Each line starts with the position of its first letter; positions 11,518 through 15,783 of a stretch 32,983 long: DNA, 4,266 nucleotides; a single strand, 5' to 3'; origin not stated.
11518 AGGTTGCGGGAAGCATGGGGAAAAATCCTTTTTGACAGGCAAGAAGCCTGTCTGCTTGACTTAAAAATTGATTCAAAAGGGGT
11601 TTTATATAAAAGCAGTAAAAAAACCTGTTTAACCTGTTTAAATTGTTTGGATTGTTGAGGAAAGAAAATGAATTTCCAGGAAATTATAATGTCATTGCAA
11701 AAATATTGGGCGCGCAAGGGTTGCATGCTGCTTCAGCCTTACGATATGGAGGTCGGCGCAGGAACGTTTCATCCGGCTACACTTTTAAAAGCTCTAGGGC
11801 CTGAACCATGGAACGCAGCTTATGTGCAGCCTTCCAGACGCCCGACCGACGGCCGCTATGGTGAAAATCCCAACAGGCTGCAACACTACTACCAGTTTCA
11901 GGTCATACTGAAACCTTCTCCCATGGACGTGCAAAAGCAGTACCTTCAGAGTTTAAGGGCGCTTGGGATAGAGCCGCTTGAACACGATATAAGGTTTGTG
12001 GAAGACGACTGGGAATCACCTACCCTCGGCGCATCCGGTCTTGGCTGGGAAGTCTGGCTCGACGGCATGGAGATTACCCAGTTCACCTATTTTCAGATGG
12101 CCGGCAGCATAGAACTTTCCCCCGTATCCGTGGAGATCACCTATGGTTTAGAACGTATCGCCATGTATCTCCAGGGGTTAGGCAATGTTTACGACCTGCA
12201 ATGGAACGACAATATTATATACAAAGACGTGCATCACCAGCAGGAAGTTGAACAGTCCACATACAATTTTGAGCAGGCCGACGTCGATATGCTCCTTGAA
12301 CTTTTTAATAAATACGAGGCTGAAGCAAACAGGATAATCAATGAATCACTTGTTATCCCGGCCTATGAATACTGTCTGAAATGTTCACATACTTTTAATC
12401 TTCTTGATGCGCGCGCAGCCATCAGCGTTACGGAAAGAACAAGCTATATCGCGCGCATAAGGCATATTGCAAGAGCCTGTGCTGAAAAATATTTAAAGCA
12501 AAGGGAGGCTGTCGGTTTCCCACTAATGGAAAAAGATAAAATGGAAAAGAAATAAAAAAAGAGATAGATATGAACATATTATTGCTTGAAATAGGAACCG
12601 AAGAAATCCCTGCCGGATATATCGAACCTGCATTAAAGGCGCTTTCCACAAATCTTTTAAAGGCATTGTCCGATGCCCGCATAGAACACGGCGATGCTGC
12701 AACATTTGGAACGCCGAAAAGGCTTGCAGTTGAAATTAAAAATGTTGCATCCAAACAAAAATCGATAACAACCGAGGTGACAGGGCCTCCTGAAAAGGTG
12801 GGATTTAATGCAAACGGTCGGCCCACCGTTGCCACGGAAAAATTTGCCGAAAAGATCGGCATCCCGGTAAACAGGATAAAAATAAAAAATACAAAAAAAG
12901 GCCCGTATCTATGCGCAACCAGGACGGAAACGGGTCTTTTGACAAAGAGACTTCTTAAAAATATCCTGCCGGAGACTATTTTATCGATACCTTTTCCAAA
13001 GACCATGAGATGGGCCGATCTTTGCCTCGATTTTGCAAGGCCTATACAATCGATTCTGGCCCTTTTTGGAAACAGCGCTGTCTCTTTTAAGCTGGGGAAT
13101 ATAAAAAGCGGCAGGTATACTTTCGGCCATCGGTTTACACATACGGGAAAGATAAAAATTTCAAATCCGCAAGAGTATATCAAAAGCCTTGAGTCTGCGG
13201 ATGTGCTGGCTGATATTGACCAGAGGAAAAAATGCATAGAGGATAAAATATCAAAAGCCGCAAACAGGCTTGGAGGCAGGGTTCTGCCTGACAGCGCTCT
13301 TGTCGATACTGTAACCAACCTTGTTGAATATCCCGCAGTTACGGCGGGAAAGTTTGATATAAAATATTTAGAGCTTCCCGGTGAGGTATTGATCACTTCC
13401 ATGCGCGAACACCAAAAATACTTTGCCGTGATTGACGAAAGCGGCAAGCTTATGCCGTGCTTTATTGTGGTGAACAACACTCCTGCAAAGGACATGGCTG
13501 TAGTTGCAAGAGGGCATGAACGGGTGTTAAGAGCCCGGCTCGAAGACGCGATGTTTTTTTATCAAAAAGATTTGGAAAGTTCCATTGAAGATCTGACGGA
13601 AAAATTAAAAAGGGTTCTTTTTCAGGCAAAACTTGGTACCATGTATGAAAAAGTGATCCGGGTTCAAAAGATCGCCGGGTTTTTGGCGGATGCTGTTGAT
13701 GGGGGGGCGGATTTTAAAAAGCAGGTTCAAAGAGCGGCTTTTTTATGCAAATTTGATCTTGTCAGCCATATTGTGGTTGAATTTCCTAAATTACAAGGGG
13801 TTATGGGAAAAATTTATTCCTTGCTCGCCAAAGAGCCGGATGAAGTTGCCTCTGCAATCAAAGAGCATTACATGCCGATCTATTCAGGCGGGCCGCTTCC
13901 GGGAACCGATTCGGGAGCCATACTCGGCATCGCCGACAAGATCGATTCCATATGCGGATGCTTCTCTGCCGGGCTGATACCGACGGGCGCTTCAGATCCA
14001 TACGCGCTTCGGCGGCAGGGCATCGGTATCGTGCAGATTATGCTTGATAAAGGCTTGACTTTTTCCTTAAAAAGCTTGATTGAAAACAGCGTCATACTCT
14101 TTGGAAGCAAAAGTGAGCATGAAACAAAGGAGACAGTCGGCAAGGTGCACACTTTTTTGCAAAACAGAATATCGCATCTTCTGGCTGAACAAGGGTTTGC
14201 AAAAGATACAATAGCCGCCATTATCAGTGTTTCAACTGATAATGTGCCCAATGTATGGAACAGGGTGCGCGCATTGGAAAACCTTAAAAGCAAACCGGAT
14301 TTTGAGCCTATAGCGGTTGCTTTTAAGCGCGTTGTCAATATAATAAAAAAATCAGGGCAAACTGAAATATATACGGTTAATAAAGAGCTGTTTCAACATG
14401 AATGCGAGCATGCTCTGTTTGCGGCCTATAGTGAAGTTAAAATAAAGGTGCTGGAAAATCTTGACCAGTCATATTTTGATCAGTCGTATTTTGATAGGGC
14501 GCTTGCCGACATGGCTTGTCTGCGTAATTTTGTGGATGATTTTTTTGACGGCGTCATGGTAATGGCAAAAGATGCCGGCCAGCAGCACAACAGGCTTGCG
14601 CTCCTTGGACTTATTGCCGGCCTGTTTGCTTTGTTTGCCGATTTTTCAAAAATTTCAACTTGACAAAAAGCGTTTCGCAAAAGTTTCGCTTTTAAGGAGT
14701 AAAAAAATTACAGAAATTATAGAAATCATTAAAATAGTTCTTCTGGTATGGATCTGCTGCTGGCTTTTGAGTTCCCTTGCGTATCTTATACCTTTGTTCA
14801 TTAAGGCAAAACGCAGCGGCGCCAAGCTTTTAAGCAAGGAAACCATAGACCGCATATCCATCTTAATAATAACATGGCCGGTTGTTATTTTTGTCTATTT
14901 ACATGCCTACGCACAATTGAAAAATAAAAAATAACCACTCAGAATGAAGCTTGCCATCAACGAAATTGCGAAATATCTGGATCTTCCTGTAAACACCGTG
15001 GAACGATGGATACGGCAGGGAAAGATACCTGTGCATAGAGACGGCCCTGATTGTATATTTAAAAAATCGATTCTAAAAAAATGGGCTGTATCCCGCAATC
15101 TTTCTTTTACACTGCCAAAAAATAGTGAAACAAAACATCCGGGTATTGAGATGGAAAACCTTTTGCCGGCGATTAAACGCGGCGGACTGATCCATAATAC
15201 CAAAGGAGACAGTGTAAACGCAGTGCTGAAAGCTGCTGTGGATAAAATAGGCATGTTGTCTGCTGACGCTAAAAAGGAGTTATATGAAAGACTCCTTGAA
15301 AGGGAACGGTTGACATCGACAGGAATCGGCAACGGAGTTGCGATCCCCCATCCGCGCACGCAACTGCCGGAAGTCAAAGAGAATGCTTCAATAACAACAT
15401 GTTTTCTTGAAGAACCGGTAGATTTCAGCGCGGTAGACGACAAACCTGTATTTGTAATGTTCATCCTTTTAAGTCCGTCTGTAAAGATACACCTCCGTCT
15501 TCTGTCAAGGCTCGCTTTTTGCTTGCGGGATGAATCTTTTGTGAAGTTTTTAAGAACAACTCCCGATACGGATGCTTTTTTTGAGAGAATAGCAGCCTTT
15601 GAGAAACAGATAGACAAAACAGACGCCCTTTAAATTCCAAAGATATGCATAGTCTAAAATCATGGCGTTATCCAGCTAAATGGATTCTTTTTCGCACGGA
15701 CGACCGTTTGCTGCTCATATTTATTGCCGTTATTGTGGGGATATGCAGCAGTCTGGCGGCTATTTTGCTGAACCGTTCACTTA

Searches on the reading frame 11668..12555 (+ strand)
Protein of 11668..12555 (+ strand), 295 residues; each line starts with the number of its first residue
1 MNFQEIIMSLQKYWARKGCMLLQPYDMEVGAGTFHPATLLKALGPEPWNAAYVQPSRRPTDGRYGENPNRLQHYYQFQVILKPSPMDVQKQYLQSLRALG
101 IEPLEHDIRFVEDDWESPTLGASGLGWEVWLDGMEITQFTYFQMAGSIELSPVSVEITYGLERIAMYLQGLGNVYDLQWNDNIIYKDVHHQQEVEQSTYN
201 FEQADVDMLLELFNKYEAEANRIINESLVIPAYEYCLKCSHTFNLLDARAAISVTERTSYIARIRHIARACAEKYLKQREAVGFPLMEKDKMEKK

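Call 5: search_protein_families(library=pfam, proteins=[window:11668-12555:+], max_evalue=0.00001)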
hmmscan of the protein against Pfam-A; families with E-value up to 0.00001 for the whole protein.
window:11668-12555:+ (295 aa): 1 family
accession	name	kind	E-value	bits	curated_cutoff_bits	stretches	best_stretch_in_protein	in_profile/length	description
PF02091.20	tRNA-synt_2e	-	4.4e-153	508.8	27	1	3-280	1-278/278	Glycyl-tRNA synthetase alpha subunit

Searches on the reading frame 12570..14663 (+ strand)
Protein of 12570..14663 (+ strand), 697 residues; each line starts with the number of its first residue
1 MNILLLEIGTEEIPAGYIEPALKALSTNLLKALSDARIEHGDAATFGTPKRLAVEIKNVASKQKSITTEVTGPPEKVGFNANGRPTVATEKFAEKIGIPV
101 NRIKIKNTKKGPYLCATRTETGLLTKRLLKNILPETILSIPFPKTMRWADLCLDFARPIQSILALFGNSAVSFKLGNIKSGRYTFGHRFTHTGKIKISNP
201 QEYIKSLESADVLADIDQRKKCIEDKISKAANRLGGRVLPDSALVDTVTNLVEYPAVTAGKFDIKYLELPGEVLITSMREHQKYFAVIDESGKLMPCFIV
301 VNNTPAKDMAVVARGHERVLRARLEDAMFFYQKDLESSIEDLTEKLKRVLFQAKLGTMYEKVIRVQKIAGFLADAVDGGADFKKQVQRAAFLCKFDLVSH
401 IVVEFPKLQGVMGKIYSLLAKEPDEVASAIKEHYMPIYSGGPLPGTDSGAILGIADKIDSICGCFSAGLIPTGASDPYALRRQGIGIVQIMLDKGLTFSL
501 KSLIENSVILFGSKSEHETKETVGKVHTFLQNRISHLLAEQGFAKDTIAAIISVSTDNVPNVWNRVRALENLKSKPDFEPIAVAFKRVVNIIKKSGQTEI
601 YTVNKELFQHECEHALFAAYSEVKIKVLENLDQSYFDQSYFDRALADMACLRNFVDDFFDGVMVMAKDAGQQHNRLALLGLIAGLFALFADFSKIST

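Call 5: search_protein_families(library=pfam, proteins=[window:12570-14663:+], max_evalue=0.00001)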
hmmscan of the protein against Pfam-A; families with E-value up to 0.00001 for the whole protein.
window:12570-14663:+ (697 aa): 1 family
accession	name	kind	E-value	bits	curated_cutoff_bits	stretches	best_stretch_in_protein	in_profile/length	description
PF02092.22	tRNA_synt_2f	-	8.2e-197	655.8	29.2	1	4-552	1-535/536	Glycyl-tRNA synthetase beta subunit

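Call 12: find_related_loci(query=window:12570-14663:+, collection=genome_contigs, flank=10000)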
Query window:12570-14663:+ (697 aa) in genome_contigs; peptide patterns used: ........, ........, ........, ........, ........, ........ (x = any residue, [..] = any of these).
409 stretches matched a pattern; 34 encode a relative of the query (tblastn E <= 1e-3); 34 distinct loci.
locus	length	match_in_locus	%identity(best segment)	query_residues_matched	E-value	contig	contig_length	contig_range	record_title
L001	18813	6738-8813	65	1-697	0e+0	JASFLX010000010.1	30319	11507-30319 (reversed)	MAG: Desulfobacterales bacterium isolate D0817M20remetaG_Bin_243 D0817M20remetaG_FD_scaffold_131_c1, whole genome shotgu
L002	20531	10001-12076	64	1-697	0e+0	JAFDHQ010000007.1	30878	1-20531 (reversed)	MAG: Deltaproteobacteria bacterium isolate Meg22_1214_Bin_280 Meg22_1214_Bin_280_scaffold_3981, whole genome shotgun seq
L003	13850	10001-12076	60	1-697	0e+0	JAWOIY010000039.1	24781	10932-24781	MAG: Desulfobacterales bacterium isolate CWP6-1.bin.108 k191_4243170, whole genome shotgun sequence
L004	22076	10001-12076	60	1-697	0e+0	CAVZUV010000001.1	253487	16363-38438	MAG: uncultured delta proteobacterium isolate MFD02416.bin.2.152 genome assembly, contig: contig_100097, whole genome sh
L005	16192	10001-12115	56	1-696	0e+0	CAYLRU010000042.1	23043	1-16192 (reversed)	MAG TPA_asm: uncultured Desulfobacteraceae bacterium isolate SRP338002_co1_209 genome assembly, contig: NODE_2066_length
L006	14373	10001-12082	52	2-697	0e+0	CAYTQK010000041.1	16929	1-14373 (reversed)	MAG TPA_asm: uncultured Desulfobacterales bacterium isolate SRP252850_co1_236 genome assembly, contig: NODE_6229_length_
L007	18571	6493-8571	52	2-697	0e+0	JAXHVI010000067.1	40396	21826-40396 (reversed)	MAG: Thermodesulfobacteriota bacterium isolate MAG73_tar_biofilm MAG73_67, whole genome shotgun sequence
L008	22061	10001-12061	39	2-695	3e-146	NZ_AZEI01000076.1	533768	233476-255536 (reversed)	Lentilactobacillus rapi DSM 19907 = JCM 15042 strain DSM 19907 NODE_128, whole genome shotgun sequence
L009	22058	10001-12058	37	2-695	2e-145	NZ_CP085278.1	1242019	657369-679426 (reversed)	Lentilactobacillus laojiaonis strain IM3328 chromosome, complete genome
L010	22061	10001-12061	39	2-695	6e-142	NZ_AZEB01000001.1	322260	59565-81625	Lentilactobacillus kisonensis DSM 19906 = JCM 15041 strain DSM 19906 Scaffold1, whole genome shotgun sequence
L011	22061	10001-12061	37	2-695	4e-139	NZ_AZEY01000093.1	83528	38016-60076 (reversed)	Lentilactobacillus diolivorans DSM 14421 NODE_169, whole genome shotgun sequence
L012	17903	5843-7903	38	2-695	2e-136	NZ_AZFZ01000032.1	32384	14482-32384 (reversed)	Lentilactobacillus parafarraginis DSM 18390 = JCM 14109 strain DSM 18390 Scaffold32, whole genome shotgun sequence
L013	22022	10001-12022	37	2-683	4e-136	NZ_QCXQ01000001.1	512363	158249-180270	Levilactobacillus bambusae strain BS-W1 contig_1, whole genome shotgun sequence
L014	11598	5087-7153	37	4-695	5e-132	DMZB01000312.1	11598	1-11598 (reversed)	MAG TPA_asm: Lactobacillus sp. isolate UBA11204 contig_7455, whole genome shotgun sequence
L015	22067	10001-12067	36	4-695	2e-131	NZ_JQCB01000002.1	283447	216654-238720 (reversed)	Furfurilactobacillus siliginis strain DSM 22696 Scaffold2, whole genome shotgun sequence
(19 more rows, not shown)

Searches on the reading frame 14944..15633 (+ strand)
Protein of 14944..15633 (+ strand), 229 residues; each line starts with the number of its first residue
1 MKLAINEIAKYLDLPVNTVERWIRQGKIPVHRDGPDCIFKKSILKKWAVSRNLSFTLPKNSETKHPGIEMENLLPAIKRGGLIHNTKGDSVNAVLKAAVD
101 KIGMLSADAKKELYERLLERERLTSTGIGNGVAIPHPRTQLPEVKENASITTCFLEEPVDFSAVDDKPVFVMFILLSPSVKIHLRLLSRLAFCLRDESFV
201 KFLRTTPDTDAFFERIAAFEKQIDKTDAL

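Call 5: search_protein_families(library=pfam, proteins=[window:14944-15633:+], max_evalue=0.00001)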
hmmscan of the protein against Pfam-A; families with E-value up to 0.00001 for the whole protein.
window:14944-15633:+ (229 aa): 2 families
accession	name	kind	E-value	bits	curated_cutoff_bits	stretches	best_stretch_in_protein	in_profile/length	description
PF00359.27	PTS_EIIA_2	-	6e-27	94.8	27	1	84-217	10-142/144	Phosphoenolpyruvate-dependent sugar phosphotransferase system, EIIA 2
PF12728.13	HTH_17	-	1.4e-08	35.3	27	1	5-48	4-47/51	Helix-turn-helix domain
